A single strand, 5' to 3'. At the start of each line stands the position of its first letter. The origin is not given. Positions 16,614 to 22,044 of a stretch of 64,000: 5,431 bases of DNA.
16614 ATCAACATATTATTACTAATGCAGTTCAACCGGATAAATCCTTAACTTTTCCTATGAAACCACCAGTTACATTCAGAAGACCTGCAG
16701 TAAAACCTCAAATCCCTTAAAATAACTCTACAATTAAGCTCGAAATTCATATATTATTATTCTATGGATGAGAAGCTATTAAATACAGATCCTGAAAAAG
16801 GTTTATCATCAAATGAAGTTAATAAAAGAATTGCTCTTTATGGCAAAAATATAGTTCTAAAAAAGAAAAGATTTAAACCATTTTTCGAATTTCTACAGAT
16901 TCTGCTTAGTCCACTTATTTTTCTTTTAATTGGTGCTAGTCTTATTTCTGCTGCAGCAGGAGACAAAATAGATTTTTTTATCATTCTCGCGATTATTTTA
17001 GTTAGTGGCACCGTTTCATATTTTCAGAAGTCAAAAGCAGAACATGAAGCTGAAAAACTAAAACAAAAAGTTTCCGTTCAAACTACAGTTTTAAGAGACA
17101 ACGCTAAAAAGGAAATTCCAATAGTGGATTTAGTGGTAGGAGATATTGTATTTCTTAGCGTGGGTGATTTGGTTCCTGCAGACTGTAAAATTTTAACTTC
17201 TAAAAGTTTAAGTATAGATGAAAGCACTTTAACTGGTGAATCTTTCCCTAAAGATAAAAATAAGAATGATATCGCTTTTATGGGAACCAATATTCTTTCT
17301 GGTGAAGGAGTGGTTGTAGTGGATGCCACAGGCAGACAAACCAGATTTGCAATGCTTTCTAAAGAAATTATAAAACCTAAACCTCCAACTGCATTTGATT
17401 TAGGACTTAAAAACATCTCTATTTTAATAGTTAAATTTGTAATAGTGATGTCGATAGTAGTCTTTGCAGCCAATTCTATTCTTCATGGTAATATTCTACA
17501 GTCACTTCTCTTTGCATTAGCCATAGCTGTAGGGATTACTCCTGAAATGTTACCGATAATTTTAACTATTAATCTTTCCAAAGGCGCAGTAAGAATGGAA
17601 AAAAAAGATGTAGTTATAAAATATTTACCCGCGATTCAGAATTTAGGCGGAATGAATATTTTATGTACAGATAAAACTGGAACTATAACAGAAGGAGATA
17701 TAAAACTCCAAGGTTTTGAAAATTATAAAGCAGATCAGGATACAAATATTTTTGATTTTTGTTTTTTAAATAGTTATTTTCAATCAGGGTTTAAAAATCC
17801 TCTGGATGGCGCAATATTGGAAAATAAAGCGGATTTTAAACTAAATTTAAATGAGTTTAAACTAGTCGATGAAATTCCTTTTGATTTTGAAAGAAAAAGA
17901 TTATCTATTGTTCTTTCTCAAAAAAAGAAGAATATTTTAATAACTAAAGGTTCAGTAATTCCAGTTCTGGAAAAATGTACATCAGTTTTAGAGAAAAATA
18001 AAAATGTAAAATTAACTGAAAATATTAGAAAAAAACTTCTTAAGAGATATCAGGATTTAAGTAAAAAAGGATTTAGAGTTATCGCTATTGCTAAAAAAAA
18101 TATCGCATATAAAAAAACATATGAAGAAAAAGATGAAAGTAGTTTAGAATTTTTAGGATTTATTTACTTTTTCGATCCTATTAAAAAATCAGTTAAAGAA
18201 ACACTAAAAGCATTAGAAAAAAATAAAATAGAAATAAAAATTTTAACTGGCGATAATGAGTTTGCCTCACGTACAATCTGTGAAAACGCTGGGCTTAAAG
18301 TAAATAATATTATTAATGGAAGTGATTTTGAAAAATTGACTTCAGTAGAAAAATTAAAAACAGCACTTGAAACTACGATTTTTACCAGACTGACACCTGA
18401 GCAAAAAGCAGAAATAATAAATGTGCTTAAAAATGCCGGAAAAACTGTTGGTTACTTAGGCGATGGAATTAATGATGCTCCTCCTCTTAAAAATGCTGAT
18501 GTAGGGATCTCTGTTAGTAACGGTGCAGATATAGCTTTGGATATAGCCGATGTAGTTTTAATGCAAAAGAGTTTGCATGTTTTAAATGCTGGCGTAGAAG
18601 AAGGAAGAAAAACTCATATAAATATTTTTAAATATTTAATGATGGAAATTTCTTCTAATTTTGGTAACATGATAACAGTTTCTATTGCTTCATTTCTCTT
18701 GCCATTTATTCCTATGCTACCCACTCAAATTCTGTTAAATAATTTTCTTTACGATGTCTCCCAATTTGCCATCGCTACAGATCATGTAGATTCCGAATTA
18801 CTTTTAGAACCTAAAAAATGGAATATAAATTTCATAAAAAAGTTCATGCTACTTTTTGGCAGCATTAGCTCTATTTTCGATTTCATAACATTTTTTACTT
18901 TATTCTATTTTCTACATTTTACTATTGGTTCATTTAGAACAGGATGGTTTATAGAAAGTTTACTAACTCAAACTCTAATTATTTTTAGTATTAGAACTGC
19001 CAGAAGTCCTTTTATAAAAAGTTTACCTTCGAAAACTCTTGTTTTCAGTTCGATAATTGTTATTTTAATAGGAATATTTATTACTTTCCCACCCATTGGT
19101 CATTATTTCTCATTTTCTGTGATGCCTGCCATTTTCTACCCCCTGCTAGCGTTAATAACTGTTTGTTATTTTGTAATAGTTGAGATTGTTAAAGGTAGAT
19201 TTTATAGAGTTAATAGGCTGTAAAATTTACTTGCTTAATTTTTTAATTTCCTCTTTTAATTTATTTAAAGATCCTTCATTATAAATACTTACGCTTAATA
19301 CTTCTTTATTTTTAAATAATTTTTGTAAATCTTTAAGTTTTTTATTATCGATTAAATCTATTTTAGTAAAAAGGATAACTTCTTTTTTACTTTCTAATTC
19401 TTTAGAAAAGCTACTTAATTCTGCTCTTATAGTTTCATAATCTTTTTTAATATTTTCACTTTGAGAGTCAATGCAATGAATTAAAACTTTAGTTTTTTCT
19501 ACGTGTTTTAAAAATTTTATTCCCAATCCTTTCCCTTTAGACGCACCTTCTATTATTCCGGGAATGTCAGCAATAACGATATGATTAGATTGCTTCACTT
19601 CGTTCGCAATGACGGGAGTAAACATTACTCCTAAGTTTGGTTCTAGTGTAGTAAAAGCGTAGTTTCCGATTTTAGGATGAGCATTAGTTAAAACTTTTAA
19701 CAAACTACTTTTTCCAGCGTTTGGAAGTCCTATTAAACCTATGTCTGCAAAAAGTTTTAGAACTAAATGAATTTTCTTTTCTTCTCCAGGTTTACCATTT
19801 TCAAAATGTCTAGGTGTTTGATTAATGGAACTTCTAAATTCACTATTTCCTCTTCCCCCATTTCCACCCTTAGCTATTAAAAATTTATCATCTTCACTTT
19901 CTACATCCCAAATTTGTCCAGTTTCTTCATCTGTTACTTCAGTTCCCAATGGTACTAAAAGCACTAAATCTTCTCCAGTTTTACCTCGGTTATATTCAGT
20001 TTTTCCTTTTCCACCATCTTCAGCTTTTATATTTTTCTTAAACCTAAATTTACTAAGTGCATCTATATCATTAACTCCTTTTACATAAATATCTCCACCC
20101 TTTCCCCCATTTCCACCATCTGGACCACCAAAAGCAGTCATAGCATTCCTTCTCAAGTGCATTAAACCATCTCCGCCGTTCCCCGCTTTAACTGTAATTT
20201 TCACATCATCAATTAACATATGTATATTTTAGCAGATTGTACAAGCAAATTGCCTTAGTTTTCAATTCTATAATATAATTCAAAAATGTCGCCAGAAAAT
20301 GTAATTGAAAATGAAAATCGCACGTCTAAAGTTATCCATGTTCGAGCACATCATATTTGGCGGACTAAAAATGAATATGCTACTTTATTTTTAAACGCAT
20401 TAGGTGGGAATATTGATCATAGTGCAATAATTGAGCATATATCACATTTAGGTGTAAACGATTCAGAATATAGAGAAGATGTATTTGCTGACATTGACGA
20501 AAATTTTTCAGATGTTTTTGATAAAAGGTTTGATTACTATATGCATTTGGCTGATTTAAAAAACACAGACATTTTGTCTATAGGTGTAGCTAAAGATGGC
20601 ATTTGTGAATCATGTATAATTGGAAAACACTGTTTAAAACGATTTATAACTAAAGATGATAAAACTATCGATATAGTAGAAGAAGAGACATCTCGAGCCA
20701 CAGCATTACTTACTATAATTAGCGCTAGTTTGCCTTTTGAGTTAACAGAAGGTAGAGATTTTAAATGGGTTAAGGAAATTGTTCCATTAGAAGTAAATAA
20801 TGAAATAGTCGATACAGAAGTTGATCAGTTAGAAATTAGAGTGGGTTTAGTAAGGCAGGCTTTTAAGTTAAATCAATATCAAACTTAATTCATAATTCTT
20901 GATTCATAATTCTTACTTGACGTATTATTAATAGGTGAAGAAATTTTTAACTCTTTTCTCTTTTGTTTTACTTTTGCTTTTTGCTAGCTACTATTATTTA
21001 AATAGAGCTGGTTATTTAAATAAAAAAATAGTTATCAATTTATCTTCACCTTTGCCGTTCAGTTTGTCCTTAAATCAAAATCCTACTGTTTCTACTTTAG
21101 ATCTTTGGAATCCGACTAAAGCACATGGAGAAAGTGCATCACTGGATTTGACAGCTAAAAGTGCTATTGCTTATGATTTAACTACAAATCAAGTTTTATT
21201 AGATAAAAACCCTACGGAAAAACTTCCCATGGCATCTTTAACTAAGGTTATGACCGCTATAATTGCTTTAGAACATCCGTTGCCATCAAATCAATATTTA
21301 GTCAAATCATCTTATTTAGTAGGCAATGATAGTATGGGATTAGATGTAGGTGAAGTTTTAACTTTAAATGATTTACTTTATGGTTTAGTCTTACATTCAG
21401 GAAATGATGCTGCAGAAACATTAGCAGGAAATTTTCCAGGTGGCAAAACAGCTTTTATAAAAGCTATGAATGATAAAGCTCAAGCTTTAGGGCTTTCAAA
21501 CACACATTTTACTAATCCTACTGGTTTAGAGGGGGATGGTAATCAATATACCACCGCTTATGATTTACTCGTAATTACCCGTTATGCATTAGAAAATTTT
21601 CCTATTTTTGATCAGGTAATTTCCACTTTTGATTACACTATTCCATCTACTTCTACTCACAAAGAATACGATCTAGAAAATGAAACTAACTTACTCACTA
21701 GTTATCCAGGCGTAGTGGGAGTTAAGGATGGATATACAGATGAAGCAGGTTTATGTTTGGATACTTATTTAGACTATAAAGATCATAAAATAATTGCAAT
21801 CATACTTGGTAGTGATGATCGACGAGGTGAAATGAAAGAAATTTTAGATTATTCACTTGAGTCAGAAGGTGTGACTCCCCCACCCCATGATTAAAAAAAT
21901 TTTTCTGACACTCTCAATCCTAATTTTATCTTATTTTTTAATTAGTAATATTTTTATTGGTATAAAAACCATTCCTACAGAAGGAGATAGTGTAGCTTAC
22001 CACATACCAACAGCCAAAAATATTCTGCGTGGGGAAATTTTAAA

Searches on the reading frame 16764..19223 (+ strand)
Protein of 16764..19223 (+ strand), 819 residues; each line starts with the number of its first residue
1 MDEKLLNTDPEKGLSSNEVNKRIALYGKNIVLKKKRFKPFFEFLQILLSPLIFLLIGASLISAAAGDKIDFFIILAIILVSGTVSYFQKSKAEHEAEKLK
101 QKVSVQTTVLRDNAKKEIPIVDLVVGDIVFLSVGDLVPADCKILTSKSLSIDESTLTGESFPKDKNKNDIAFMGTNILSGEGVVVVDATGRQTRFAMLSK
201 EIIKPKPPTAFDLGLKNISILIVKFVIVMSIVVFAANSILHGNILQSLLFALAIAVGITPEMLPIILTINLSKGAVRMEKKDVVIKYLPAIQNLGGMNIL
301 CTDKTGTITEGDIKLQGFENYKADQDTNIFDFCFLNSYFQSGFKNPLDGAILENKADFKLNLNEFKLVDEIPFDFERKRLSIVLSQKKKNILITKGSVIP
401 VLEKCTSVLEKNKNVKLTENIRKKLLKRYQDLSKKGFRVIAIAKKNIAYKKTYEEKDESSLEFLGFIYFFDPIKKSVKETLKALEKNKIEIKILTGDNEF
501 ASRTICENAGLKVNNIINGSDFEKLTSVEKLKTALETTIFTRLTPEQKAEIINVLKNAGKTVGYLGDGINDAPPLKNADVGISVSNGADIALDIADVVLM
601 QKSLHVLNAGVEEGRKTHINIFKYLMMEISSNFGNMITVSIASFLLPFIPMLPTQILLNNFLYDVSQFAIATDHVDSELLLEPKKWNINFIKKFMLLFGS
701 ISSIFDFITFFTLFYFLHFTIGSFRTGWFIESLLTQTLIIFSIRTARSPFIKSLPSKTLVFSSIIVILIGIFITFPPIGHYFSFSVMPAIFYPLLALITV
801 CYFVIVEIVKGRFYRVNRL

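Call 66: search_protein_families(library=pfam, proteins=[window:16764-19223:+], max_evalue=0.001)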
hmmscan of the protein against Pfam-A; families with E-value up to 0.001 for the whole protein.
window:16764-19223:+ (819 aa): 5 families
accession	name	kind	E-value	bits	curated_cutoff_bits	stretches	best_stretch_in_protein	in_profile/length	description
PF00122.25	E1-E2_ATPase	-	2.4e-44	151.4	28.1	1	105-281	5-181/181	E1-E2 ATPase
PF00689.26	Cation_ATPase_C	-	1.8e-19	70.7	27.3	1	649-810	2-173/175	Cation transporting ATPase, C-terminus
PF00702.32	Hydrolase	-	1.2e-13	52.3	26.4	1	299-579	3-191/191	haloacid dehalogenase-like hydrolase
PF00690.31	Cation_ATPase_N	-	9.1e-12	44.9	20.4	1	5-62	12-69/69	Cation transporter/ATPase, N-terminus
PF13246.12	Cation_ATPase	-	2.3e-07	31.2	21.7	1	361-408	42-91/91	Cation transport ATPase (P-type)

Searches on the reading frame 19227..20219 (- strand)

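Call 66: search_protein_families(library=pfam, proteins=[window:19227-20219:-], max_evalue=0.001)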
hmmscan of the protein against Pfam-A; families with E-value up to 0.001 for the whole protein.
window:19227-20219:- (330 aa): 4 families
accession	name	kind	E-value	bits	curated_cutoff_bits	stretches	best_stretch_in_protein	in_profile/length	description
PF01018.28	GTP1_OBG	-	3.2e-51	173.5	27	1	3-156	1-155/155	GTP1/OBG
PF01926.29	MMR_HSR1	-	1.4e-23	83.6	21.9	1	160-286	2-113/113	50S ribosome-binding GTPase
PF02421.24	FeoB_N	-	6.7e-10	39.1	27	1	160-303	3-132/156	Ferrous iron transport protein B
PF04670.18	Gtr1_RagA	-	1.3e-05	25.2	22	1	162-303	4-137/232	Gtr1/RagA G protein conserved region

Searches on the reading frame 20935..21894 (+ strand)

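Call 66: search_protein_families(library=pfam, proteins=[window:20935-21894:+], max_evalue=0.001)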
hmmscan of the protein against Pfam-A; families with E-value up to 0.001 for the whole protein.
window:20935-21894:+ (319 aa): 2 families
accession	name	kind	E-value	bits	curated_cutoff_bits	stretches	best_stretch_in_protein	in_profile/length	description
PF00768.25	Peptidase_S11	-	4.9e-48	164.1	27.6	1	69-294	8-238/239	D-alanyl-D-alanine carboxypeptidase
PF13354.11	Beta-lactamase2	-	2.4e-06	27.5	22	1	79-211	4-139/214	Beta-lactamase enzyme family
